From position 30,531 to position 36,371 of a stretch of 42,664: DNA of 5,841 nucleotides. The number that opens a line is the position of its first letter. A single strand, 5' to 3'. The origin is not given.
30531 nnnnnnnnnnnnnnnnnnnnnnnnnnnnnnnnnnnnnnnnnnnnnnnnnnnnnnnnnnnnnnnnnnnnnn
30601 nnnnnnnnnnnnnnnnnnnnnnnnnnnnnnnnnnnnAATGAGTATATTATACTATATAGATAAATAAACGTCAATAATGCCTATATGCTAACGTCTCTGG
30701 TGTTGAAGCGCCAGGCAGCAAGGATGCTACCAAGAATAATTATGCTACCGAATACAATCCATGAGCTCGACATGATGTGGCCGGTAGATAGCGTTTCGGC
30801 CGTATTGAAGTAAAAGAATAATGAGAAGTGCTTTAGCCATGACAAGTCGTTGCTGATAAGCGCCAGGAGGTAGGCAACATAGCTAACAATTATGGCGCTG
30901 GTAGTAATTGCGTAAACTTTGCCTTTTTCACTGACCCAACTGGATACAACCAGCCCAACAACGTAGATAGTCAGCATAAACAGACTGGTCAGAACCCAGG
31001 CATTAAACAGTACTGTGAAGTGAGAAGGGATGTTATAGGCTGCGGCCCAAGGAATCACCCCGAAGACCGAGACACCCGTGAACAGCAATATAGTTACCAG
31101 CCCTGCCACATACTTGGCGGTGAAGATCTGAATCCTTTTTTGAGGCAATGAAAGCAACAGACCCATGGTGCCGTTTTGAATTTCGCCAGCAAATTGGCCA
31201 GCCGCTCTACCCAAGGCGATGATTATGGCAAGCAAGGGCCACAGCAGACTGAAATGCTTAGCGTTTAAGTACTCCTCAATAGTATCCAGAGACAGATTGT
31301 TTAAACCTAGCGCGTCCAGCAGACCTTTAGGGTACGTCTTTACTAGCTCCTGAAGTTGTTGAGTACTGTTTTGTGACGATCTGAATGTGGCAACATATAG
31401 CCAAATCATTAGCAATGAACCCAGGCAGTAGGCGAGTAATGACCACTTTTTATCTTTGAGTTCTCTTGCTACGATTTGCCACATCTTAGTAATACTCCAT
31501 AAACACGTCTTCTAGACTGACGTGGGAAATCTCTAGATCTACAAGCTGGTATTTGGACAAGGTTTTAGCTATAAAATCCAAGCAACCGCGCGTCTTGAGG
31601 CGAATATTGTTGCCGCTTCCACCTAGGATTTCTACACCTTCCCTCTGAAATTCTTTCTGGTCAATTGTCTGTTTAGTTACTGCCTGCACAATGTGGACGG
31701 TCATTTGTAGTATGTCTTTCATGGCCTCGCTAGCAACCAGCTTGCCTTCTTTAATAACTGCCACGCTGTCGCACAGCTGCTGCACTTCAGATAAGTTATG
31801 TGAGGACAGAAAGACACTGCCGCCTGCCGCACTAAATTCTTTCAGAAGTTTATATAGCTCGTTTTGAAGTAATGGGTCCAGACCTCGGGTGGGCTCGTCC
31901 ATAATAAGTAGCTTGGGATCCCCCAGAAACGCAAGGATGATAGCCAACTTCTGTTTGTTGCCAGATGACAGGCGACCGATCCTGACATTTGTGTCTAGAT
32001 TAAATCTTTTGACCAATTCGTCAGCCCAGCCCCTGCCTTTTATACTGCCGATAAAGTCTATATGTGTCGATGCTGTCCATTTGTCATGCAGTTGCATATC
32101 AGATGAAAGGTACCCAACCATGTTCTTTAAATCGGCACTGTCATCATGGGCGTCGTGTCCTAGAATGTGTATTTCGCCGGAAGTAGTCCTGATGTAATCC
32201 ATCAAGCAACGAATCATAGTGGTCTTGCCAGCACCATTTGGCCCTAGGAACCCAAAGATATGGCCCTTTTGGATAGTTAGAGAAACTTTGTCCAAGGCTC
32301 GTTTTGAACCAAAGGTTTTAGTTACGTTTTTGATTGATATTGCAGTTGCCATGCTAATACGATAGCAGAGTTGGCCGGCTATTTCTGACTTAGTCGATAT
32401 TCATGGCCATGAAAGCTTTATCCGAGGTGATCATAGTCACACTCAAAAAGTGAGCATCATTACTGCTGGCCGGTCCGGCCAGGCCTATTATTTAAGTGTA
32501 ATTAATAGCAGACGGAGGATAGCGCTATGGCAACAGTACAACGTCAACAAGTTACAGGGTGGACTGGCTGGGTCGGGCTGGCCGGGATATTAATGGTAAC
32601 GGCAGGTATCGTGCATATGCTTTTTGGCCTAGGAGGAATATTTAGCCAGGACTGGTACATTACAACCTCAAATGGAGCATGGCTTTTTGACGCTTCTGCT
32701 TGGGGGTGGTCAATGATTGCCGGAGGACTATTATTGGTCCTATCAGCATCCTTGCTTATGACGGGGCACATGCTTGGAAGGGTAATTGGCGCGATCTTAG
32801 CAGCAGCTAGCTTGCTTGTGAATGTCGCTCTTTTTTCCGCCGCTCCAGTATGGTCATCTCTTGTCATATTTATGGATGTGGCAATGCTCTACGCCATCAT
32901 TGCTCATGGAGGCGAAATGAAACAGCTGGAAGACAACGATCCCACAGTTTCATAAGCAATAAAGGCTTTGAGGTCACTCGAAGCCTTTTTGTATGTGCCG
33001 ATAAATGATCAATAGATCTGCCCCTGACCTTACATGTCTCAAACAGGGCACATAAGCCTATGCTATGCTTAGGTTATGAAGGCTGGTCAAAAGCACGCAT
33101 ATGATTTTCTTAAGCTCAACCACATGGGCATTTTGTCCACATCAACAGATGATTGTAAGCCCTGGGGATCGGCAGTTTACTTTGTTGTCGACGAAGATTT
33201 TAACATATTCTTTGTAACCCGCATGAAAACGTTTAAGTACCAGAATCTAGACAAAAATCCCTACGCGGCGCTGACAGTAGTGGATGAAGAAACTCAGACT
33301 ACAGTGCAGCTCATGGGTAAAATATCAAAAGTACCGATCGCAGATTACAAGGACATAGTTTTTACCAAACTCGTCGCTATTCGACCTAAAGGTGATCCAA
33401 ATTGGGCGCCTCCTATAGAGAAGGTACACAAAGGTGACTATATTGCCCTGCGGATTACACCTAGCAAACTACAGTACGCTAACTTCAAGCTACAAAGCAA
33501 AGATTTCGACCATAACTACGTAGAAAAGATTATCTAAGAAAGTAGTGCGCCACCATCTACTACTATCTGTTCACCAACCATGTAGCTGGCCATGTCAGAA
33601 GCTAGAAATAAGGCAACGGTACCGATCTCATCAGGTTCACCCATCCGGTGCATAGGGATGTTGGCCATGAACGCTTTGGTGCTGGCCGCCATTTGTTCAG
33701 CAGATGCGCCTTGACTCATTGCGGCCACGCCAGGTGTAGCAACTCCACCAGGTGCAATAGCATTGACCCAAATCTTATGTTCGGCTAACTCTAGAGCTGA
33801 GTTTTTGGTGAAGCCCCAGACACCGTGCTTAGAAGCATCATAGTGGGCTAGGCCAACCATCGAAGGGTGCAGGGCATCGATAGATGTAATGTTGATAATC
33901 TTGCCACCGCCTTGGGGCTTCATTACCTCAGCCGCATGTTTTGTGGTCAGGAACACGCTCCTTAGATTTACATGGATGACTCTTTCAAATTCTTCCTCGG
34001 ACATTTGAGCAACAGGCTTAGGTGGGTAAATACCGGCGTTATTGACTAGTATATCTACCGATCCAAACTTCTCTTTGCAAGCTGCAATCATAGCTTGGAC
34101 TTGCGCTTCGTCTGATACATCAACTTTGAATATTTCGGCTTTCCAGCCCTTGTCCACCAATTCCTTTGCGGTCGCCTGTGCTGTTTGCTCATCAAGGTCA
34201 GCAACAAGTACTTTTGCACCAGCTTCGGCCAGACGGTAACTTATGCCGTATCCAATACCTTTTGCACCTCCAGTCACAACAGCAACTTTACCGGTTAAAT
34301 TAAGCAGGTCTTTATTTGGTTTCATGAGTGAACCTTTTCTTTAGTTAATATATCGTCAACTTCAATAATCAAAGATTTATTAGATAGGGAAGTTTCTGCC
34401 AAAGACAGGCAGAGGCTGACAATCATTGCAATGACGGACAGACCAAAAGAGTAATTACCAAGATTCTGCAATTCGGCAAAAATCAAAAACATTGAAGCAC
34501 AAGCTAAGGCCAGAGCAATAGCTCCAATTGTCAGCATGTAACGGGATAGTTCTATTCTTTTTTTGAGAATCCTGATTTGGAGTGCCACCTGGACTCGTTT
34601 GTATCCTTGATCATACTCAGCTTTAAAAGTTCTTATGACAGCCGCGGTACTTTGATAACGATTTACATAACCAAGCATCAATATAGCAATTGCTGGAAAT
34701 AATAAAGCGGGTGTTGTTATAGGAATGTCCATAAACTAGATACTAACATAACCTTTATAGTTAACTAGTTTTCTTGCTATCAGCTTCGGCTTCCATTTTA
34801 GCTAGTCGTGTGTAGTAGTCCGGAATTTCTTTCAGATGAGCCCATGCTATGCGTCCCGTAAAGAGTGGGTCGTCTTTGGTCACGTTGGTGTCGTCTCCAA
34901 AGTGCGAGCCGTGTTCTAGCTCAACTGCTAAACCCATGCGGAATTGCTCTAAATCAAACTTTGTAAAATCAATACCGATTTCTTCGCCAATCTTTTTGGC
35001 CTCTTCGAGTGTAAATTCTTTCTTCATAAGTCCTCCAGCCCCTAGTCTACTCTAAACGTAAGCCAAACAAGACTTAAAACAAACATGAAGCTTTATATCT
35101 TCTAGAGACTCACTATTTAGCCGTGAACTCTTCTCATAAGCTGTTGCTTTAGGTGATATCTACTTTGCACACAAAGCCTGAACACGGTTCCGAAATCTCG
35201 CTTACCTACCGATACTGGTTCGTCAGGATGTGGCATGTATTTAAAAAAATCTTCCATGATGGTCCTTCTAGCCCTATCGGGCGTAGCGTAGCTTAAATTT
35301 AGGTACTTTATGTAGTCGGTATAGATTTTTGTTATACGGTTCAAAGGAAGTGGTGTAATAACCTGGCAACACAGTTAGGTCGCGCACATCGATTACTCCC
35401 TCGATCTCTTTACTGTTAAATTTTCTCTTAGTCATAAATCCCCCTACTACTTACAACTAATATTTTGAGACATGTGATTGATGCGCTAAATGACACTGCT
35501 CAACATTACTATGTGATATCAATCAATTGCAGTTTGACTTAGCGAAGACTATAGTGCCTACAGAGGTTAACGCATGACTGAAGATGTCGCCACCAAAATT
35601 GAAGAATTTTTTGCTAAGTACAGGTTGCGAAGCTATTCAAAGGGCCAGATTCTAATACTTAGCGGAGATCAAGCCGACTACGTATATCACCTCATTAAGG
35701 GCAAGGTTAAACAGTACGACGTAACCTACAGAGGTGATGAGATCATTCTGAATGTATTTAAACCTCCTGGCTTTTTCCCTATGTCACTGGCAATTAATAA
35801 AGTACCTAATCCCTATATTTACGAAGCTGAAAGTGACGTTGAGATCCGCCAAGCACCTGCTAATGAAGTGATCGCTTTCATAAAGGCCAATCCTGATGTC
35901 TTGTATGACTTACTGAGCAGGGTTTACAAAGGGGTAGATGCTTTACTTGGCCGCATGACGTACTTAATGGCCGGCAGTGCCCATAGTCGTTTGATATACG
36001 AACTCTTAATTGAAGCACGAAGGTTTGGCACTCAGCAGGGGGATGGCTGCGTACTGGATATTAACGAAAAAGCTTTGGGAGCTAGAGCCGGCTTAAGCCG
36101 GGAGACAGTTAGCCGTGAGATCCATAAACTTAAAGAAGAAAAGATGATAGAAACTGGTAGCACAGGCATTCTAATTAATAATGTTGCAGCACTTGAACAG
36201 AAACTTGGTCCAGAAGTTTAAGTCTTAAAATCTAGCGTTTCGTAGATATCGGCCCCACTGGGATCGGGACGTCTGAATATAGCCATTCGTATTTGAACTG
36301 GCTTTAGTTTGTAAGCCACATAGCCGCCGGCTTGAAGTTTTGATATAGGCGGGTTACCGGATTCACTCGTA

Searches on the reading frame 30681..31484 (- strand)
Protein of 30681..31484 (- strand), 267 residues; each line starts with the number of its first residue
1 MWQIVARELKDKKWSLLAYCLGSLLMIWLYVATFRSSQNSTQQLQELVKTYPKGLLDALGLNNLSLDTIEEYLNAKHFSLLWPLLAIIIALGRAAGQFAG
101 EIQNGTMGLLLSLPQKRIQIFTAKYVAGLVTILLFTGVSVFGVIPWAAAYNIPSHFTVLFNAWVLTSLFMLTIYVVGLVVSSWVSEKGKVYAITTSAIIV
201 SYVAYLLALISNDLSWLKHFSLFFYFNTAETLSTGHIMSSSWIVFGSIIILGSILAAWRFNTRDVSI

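Call 82: search_protein_families(library=pfam, proteins=[window:30681-31484:-], max_evalue=0.0001)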
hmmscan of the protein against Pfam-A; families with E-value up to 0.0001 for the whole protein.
window:30681-31484:- (267 aa): 3 families
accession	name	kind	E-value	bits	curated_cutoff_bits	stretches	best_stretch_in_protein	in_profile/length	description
PF12679.13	ABC2_membrane_2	-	2e-14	54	27.2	1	2-265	1-283/283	ABC-2 family transporter protein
PF13346.12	ABC2_membrane_5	-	8.5e-05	22.6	25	1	81-251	38-188/205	ABC-2 family transporter protein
PF12730.13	ABC2_membrane_4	-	9.3e-05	22.9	27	1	73-197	47-173/179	ABC-2 family transporter protein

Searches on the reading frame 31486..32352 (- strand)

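Call 83: search_protein_families(library=pfam, proteins=[window:31486-32352:-], max_evalue=0.0001)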
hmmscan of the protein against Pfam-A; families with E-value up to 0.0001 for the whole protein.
window:31486-32352:- (288 aa): 2 families
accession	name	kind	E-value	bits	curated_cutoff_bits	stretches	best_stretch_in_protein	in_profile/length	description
PF00005.33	ABC_tran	-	1.6e-27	97.2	25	1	20-155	1-136/137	ABC transporter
PF13304.12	AAA_21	-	7.7e-19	69.3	27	1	119-188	229-301/304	AAA domain, putative AbiEii toxin, Type IV TA system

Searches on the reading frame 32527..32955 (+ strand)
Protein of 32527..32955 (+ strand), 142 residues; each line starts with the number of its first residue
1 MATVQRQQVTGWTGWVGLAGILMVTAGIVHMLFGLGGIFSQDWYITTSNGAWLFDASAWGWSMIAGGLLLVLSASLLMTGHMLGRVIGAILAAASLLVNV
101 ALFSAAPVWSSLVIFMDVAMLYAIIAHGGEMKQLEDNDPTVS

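Call 83: search_protein_families(library=pfam, proteins=[window:32527-32955:+], max_evalue=0.0001)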
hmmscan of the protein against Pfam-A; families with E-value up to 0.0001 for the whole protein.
window:32527-32955:+ (142 aa): 1 family
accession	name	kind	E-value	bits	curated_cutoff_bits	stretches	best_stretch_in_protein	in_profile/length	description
PF23636.1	DUF7144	-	5.9e-24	84.9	27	1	15-128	1-114/115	Domain of unknown function (DUF7144)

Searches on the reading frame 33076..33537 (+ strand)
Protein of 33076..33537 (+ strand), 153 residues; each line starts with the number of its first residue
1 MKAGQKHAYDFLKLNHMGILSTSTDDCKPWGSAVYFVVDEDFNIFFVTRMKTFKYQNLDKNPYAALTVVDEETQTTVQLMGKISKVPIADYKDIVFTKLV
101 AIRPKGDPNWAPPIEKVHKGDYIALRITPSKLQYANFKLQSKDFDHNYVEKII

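Call 83: search_protein_families(library=pfam, proteins=[window:33076-33537:+], max_evalue=0.0001)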
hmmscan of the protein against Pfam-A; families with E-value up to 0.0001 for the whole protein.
window:33076-33537:+ (153 aa): 1 family
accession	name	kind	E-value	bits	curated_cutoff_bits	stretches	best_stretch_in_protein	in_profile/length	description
PF01243.27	PNPOx_N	-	1.4e-12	48.4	28.1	1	8-131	5-115/120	Pyridoxamine 5'-phosphate oxidase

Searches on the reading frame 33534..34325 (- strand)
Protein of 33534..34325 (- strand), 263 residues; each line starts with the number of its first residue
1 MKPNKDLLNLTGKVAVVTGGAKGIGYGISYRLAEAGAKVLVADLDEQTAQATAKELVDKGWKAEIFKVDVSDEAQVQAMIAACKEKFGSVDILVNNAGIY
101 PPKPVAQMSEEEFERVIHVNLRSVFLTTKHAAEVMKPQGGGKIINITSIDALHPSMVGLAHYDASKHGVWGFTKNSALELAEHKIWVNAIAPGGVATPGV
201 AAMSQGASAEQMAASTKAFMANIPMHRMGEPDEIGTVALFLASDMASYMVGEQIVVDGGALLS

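Call 83: search_protein_families(library=pfam, proteins=[window:33534-34325:-], max_evalue=0.0001)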
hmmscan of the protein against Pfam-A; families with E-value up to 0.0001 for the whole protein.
window:33534-34325:- (263 aa): 5 families
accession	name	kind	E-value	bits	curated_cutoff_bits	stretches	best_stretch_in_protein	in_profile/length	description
PF13561.12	adh_short_C2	-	9.9e-67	225.4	27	1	21-259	3-234/236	Enoyl-(Acyl carrier protein) reductase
PF00106.31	adh_short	-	1.4e-60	204.6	26.6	1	13-204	1-191/195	short chain dehydrogenase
PF08659.16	KR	-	3.6e-15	56.8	22.6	1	16-120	4-112/180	KR domain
PF23441.1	SDR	-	1.5e-06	28.2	27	1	13-262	8-257/258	SDR-like rossmann domain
PF13614.12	AAA_31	-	1.3e-05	25.7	27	1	27-97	21-88/177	AAA domain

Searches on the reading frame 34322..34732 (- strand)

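Call 83: search_protein_families(library=pfam, proteins=[window:34322-34732:-], max_evalue=0.0001)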
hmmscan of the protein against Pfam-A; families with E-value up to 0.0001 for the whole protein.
window:34322-34732:- (136 aa): 1 family
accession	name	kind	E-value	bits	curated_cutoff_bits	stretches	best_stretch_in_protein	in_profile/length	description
PF11026.13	DUF2721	-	5.1e-30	104.4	28.3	1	6-121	2-127/129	Protein of unknown function (DUF2721)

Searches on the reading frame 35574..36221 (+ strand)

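Call 83: search_protein_families(library=pfam, proteins=[window:35574-36221:+], max_evalue=0.0001)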
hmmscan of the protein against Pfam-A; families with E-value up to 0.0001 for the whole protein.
window:35574-36221:+ (215 aa): 2 families
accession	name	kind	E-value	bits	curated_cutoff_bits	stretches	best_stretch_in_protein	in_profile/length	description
PF00027.35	cNMP_binding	-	1.5e-13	50.9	27.5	1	19-105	2-88/89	Cyclic nucleotide-binding domain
PF13545.12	HTH_Crp_2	-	9.9e-13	48.3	27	1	139-209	2-69/70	Crp-like helix-turn-helix domain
